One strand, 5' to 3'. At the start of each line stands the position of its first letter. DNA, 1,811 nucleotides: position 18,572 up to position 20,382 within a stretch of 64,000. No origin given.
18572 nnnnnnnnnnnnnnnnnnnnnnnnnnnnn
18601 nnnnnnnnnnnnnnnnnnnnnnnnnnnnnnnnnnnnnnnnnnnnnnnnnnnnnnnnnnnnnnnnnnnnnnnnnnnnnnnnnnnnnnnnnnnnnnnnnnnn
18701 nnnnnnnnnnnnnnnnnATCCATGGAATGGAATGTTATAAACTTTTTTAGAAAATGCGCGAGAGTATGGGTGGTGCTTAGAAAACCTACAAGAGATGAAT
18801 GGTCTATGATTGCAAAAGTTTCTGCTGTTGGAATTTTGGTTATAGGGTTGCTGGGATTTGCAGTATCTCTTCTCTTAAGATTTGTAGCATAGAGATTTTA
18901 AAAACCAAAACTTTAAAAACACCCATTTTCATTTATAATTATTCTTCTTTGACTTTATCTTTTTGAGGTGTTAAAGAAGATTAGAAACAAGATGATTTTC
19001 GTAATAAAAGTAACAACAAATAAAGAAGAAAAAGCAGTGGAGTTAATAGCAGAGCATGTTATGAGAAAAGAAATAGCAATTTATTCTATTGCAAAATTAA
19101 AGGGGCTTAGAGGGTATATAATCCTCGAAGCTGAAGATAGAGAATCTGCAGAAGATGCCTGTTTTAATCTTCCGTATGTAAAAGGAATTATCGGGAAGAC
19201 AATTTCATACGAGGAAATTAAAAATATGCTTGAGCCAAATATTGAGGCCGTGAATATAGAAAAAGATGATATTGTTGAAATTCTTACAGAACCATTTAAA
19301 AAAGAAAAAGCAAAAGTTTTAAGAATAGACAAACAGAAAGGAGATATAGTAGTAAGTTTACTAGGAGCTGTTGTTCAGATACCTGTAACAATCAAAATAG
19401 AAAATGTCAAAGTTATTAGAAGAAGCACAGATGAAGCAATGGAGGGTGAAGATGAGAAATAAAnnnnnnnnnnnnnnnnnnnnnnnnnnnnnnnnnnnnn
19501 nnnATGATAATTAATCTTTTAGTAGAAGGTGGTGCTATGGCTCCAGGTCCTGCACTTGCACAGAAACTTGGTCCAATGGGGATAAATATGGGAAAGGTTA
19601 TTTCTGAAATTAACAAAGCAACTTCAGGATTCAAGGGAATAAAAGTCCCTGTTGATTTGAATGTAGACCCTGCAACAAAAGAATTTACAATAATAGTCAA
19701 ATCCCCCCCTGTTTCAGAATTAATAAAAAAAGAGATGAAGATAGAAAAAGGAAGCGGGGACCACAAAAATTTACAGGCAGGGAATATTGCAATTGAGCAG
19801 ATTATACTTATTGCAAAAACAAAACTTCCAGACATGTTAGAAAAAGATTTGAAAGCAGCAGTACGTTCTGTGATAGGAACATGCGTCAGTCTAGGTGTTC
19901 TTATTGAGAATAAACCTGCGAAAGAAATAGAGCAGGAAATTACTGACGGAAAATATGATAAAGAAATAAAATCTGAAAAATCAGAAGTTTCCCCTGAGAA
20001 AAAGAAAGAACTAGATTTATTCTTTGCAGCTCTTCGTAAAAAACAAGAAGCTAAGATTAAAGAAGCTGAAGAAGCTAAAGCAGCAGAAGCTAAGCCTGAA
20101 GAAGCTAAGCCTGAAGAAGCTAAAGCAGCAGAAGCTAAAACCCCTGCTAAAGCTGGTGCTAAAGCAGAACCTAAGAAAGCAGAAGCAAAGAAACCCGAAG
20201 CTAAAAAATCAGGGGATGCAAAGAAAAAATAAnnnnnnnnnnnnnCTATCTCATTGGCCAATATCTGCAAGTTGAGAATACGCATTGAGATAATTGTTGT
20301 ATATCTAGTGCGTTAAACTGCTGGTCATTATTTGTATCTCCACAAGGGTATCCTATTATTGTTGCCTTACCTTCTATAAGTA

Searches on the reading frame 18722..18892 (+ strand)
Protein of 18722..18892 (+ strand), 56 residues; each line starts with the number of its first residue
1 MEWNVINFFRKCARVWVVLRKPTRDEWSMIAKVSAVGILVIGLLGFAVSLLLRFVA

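Call 5: search_protein_families(library=pfam, proteins=[window:18722-18892:+], max_evalue=0.01)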
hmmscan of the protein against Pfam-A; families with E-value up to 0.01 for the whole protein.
window:18722-18892:+ (56 aa): 1 family
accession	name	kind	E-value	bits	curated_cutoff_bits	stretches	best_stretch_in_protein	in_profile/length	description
PF00584.25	SecE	-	8.7e-06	26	22.7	1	6-54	1-49/55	SecE/Sec61-gamma subunits of protein translocation complex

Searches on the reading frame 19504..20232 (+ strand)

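Call 5: search_protein_families(library=pfam, proteins=[window:19504-20232:+], max_evalue=0.01)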
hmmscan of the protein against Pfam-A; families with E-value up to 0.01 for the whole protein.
window:19504-20232:+ (242 aa): 2 families
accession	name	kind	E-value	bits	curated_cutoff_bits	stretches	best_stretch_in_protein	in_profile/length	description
PF00298.24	Ribosomal_L11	-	1.5e-20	73.8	21.4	1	66-133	1-68/69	Ribosomal protein L11, RNA binding domain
PF03946.19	Ribosomal_L11_N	-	1.1e-18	67.1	32.9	1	3-61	1-58/58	Ribosomal protein L11, N-terminal domain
